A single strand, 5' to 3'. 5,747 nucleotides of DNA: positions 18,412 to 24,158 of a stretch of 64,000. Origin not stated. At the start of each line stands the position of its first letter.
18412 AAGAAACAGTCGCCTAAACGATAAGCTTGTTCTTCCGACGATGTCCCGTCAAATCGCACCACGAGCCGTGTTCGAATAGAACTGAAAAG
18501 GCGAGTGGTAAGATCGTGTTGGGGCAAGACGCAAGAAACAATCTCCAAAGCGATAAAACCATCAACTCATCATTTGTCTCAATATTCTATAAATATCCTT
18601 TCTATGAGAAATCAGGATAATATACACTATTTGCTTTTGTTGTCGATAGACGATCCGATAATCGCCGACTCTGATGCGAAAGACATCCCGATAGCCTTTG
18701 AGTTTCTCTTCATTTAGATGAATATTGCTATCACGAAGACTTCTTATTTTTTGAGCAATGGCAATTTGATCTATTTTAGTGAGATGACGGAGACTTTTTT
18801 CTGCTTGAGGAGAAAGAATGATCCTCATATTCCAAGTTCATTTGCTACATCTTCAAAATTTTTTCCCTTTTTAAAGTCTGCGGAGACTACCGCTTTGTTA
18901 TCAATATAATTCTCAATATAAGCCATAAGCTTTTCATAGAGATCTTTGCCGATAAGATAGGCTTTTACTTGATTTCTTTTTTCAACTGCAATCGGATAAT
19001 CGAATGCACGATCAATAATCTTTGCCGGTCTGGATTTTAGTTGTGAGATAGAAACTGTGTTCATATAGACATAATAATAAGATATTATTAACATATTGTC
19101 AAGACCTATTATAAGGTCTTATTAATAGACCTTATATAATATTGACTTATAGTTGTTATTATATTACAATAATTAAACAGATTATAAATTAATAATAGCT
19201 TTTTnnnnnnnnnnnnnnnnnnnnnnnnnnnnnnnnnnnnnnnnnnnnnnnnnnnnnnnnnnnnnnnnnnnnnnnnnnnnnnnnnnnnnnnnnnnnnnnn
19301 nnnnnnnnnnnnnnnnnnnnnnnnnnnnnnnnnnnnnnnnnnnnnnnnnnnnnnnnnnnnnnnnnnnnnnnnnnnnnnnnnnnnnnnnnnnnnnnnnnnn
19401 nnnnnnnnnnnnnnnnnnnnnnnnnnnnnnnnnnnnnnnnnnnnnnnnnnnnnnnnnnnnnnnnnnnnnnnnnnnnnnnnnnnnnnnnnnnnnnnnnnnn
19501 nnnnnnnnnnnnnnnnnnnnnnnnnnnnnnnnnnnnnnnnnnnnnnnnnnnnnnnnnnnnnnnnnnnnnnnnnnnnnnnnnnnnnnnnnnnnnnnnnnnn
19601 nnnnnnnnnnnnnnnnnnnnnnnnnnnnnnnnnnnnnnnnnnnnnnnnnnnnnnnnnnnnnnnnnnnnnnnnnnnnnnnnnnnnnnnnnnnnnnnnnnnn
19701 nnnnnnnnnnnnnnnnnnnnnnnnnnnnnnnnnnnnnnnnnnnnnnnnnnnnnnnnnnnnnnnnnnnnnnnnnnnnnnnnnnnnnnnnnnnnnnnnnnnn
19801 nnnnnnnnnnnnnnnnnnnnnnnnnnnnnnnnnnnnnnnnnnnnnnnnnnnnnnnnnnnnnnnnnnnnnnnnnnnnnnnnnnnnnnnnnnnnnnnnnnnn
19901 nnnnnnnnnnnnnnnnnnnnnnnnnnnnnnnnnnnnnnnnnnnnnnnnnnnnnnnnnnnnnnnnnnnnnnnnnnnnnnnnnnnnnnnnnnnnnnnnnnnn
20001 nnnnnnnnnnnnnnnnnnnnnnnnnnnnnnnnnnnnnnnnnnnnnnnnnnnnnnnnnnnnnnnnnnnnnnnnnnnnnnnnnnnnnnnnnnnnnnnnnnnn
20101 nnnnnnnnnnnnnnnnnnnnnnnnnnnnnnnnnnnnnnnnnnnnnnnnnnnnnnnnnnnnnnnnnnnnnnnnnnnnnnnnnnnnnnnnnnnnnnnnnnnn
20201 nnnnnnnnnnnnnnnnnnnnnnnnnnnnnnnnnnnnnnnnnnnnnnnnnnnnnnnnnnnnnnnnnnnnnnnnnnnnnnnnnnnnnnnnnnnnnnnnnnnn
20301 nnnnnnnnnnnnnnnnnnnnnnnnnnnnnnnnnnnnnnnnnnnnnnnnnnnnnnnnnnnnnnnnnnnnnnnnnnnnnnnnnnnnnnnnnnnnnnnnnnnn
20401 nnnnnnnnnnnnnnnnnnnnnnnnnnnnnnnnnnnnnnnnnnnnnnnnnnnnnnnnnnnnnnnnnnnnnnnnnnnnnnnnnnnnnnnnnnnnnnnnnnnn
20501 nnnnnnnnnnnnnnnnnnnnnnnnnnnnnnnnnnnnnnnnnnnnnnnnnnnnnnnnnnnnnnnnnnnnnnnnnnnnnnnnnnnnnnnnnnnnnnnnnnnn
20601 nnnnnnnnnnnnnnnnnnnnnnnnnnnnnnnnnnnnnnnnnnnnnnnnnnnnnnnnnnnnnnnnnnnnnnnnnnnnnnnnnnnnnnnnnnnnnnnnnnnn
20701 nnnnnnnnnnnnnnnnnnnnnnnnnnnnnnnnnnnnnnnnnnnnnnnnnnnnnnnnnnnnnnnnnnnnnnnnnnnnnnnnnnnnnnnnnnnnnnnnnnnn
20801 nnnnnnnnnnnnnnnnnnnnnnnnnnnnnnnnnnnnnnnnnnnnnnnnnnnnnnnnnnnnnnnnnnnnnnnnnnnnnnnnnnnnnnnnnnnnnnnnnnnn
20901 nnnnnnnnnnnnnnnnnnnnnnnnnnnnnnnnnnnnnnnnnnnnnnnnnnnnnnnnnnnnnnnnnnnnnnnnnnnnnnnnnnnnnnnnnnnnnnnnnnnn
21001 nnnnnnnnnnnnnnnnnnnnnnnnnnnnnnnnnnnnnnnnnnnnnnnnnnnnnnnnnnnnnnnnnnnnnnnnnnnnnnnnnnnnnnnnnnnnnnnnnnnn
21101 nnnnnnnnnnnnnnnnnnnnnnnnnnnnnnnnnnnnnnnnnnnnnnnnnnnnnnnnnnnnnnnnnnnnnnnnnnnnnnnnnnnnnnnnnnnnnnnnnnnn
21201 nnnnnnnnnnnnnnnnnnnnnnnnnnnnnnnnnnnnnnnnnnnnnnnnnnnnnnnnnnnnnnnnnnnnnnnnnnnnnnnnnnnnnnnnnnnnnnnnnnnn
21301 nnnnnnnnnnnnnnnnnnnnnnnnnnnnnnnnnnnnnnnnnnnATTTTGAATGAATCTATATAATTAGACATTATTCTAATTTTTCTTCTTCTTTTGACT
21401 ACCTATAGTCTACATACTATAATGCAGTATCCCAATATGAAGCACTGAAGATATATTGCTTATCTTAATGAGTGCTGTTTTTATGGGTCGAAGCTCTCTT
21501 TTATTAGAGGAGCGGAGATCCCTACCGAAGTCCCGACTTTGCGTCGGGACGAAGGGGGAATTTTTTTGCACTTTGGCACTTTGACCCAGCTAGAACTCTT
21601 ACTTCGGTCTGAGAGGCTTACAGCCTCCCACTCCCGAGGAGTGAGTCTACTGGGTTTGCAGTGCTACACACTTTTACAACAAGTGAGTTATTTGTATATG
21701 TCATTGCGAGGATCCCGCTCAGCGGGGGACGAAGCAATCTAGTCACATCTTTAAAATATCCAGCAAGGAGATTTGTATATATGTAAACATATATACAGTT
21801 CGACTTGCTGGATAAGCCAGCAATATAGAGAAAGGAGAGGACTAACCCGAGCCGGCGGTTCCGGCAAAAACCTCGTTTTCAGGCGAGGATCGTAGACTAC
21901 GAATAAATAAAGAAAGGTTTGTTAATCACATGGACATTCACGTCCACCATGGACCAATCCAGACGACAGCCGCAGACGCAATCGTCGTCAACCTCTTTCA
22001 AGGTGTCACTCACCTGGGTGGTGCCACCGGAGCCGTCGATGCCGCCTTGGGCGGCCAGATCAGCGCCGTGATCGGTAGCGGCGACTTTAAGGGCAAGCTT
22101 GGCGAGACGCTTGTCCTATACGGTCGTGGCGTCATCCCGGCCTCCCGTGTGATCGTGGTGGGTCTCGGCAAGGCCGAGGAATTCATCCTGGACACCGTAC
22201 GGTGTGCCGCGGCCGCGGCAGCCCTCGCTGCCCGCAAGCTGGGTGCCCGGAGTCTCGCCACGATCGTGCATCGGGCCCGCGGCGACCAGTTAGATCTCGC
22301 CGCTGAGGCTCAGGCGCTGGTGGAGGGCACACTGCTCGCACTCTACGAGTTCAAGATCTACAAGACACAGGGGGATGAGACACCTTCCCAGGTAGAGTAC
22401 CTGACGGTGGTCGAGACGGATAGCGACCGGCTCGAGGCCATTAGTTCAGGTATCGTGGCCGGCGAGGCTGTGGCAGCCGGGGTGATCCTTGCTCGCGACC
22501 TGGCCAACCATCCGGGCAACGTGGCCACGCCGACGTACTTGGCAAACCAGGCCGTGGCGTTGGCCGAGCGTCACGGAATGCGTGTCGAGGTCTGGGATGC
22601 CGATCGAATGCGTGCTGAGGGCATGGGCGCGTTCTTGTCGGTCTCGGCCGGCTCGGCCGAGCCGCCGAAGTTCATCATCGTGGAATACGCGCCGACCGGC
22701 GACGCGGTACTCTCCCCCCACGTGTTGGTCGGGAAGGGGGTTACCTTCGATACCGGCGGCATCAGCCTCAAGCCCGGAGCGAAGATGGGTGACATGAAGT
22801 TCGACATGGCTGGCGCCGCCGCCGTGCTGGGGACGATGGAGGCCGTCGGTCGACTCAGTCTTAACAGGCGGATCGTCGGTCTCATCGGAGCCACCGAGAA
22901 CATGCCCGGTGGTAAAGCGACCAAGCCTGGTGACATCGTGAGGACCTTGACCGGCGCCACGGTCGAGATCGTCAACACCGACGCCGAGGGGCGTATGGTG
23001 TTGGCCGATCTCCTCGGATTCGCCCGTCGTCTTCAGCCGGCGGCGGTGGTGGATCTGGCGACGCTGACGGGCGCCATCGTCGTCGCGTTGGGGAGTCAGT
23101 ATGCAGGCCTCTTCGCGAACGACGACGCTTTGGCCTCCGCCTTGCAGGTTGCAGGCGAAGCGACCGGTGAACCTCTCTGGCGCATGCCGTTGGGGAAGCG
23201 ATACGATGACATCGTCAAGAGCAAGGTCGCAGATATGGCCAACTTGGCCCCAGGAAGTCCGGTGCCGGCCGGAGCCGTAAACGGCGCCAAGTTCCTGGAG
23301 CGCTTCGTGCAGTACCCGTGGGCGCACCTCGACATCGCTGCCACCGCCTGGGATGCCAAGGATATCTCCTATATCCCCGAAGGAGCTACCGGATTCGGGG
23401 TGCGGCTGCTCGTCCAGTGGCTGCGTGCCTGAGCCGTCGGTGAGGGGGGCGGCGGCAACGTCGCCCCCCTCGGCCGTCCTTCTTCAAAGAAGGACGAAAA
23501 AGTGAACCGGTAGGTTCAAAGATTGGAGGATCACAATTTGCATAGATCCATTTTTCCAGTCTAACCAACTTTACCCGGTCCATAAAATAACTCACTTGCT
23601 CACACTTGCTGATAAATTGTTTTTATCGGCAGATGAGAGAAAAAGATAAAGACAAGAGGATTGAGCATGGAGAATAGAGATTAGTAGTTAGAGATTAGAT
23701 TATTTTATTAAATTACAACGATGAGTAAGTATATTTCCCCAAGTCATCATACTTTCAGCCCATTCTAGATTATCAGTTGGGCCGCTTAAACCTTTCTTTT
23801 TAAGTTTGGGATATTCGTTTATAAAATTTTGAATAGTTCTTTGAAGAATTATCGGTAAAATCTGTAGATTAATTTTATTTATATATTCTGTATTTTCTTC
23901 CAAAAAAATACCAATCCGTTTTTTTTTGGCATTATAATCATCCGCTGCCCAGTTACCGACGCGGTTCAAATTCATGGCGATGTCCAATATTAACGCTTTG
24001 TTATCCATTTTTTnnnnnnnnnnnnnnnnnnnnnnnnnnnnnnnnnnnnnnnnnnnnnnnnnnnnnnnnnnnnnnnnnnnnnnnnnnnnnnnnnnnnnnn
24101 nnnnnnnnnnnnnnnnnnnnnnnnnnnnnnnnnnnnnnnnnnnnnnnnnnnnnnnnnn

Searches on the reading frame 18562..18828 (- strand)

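Call 3: search_protein_families(library=pfam, proteins=[window:18562-18828:-], max_evalue=1)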
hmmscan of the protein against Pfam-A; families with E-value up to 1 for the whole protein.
window:18562-18828:- (88 aa): 1 family
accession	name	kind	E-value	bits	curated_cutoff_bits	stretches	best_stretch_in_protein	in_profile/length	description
PF05016.21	ParE_toxin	-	2.8e-10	41.1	23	1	3-80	1-89/89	ParE toxin of type II toxin-antitoxin system, parDE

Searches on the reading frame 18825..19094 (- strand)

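Call 3: search_protein_families(library=pfam, proteins=[window:18825-19094:-], max_evalue=1)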
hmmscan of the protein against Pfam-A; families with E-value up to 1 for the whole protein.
window:18825-19094:- (89 aa): 3 families
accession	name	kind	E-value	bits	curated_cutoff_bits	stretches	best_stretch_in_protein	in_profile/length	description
PF02604.26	PhdYeFM_antitox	-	6.9e-09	35.8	29.8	1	11-68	1-59/74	Antitoxin Phd_YefM, type II toxin-antitoxin system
PF12916.12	DUF3834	-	0.061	13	22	1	39-88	90-139/202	Protein of unknown function (DUF3834)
PF19218.5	CoV_NSP3_C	-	0.089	12.2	25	1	13-77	290-358/459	Coronavirus replicase NSP3, C-terminal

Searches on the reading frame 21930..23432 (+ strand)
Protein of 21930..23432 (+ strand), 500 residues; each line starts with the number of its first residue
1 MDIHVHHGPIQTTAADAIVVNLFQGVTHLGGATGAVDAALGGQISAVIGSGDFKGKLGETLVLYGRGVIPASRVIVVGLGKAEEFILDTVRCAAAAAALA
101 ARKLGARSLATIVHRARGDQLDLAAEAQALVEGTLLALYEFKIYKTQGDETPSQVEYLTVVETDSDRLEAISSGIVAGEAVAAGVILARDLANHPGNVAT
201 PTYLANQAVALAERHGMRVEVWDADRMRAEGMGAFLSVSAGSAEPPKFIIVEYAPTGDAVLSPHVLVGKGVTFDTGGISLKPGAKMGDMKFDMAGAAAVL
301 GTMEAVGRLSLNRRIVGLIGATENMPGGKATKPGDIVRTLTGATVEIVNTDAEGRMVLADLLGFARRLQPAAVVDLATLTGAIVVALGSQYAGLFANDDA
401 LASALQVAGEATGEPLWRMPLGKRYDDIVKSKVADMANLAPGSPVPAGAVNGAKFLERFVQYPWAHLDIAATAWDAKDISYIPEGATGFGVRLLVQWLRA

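Call 3: search_protein_families(library=pfam, proteins=[window:21930-23432:+], max_evalue=1)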
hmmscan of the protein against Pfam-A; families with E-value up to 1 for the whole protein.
window:21930-23432:+ (500 aa): 3 families
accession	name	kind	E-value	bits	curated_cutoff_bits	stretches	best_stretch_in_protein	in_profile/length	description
PF00883.26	Peptidase_M17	-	4.7e-119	397.7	25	1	187-495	2-310/310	Cytosol aminopeptidase family, catalytic domain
PF02789.23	Peptidase_M17_N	-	2.8e-26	92.4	23.4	1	19-147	1-128/129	Cytosol aminopeptidase family, N-terminal domain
PF25181.1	Phage_Bbp19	-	0.034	14.4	25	1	351-372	7-28/61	Bbp19-like phage protein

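Call 13: search_protein_families(library=ncbifam, proteins=[window:21930-23432:+], max_evalue=0.1)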
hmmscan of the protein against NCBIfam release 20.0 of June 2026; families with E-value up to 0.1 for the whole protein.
window:21930-23432:+ (500 aa): 14 families
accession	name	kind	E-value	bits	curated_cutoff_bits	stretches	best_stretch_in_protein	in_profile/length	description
NF002074.0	PRK00913.1-4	equivalog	1.7e-152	508.7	415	1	1-498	1-490/496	leucyl aminopeptidase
NF002077.0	PRK00913.2-4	equivalog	2.4e-141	472.2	471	1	11-498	13-495/501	leucyl aminopeptidase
NF002083.0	PRK00913.3-5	equivalog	1e-135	453.5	468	1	1-497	1-486/492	leucyl aminopeptidase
NF002073.0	PRK00913.1-2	equivalog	2.1e-134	449.1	432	1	11-498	16-498/505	leucyl aminopeptidase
NF002076.0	PRK00913.2-3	equivalog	2.4e-132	442.5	491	1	1-498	1-490/494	leucyl aminopeptidase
NF002075.0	PRK00913.2-2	equivalog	9.8e-132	440.3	468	1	14-497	19-495/502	leucyl aminopeptidase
NF002082.0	PRK00913.3-4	equivalog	7.4e-128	427.5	552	1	2-499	2-501/504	leucyl aminopeptidase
NF002072.0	PRK00913.1-1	equivalog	2.3e-114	382.7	826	1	1-498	1-492/502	leucyl aminopeptidase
NF002078.0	PRK00913.2-5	equivalog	1.8e-96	323.6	622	1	13-498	14-494/500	leucyl aminopeptidase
NF002081.0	PRK00913.3-3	equivalog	1.3e-95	321.1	485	1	83-499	64-479/485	leucyl aminopeptidase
NF003450.0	PRK05015.1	equivalog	1.7e-73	247.7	437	1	186-499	108-426/429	aminopeptidase PepB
NF002080.0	PRK00913.3-2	equivalog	7.2e-70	236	475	1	177-473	127-423/447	leucyl aminopeptidase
NF002079.0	PRK00913.3-1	equivalog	1.1e-64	218.9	1013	1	73-493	56-484/496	leucyl aminopeptidase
TIGR00878.1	purM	equivalog_domain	0.089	12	236.35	0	147-214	92-160/332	phosphoribosylformylglycinamidine cyclo-ligase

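Call 85: find_related_loci(query=window:21930-23432:+, collection=genome_contigs, flank=3000)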
Query window:21930-23432:+ (500 aa) in genome_contigs; peptide patterns used: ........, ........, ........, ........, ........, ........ (x = any residue, [..] = any of these).
600 stretches matched a pattern (row limit reached: there are more); 585 encode a relative of the query (tblastn E <= 1e-3); the best 80 are kept; 80 distinct loci.
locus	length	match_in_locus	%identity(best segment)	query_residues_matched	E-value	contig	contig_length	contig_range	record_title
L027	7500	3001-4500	49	1-499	1e-144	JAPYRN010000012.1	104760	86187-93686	MAG: Candidatus Latescibacterota bacterium isolate PW3.metabat2.162 PW3_242_length_104760_cov_10.303491, whole genome sh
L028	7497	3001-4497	50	1-499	1e-142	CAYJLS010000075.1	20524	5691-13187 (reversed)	MAG TPA_asm: uncultured Anaerolineaceae bacterium isolate ERP124720_co1_70 genome assembly, contig: NODE_3360_length_205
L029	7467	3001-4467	49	8-498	6e-141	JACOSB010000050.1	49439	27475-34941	MAG: Candidatus Acetothermia bacterium isolate NC_groundwater_7_Pr7_B-0.1um_53_18 FFV18_Bp1_scaffold_291589, whole genom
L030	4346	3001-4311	54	1-438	3e-140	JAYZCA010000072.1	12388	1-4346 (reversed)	MAG: Candidatus Latescibacterota bacterium isolate XB_MAG1219 DB_MAG1219_0072, whole genome shotgun sequence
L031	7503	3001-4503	50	1-499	3e-134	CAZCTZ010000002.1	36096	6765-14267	MAG TPA_asm: uncultured Thermotogae bacterium isolate binchicken_co349_113 genome assembly, contig: NODE_181_length_3609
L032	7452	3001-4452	48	2-499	3e-128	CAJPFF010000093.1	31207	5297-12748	Geobacteraceae bacterium isolate GEOBC genome assembly, contig: CONTIG_93, whole genome shotgun sequence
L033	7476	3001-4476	46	1-499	6e-127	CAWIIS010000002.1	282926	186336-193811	MAG: Nitrospirota bacterium isolate MFD03899.bin.2.142 genome assembly, contig: contig_14763, whole genome shotgun seque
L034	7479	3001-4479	44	1-500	5e-126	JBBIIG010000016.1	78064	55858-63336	MAG: bacterium isolate BR1S70218_bin_133 NODE_430_length_78064_cov_5.778167, whole genome shotgun sequence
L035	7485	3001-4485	51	1-498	2e-124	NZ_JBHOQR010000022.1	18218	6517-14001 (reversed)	MAG: Thermoflexus sp. isolate A0_25 coassembly_Ak141_664592, whole genome shotgun sequence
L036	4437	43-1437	48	27-498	4e-124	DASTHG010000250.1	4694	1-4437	MAG TPA_asm: Gemmatimonadales bacterium isolate SMAG_U452 k141_167301, whole genome shotgun sequence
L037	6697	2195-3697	43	1-500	5e-123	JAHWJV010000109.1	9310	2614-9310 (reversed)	MAG: Gemmatimonadetes bacterium isolate 0711_bin6 NODE_109_length_9310_cov_2.424480, whole genome shotgun sequence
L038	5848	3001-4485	52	1-498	2e-121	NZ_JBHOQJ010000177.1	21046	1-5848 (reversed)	MAG: Thermoflexus sp. isolate C0_11 k141_18462, whole genome shotgun sequence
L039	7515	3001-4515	49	1-499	3e-121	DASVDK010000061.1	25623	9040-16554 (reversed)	MAG TPA_asm: Thermodesulfobacteriota bacterium isolate SMAG_U2031 k141_1572398, whole genome shotgun sequence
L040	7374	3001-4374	47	36-500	9e-121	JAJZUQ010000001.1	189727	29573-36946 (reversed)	MAG: Deltaproteobacteria bacterium isolate SKS4.bin43 NODE_85_length_189727_cov_2.593339, whole genome shotgun sequence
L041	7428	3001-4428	44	10-499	2e-120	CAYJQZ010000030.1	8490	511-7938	MAG TPA_asm: Candidatus Woesearchaeota archaeon isolate ERP125453_co1_329 genome assembly, contig: NODE_10216_length_849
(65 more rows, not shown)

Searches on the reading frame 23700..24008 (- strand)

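Call 3: search_protein_families(library=pfam, proteins=[window:23700-24008:-], max_evalue=1)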
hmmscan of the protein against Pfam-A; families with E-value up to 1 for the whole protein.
window:23700-24008:- (102 aa): 1 family
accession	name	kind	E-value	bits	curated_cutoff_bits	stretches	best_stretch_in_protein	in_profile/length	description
PF07252.16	DUF1433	-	0.097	13.4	30.8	1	25-93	2-72/88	Protein of unknown function (DUF1433)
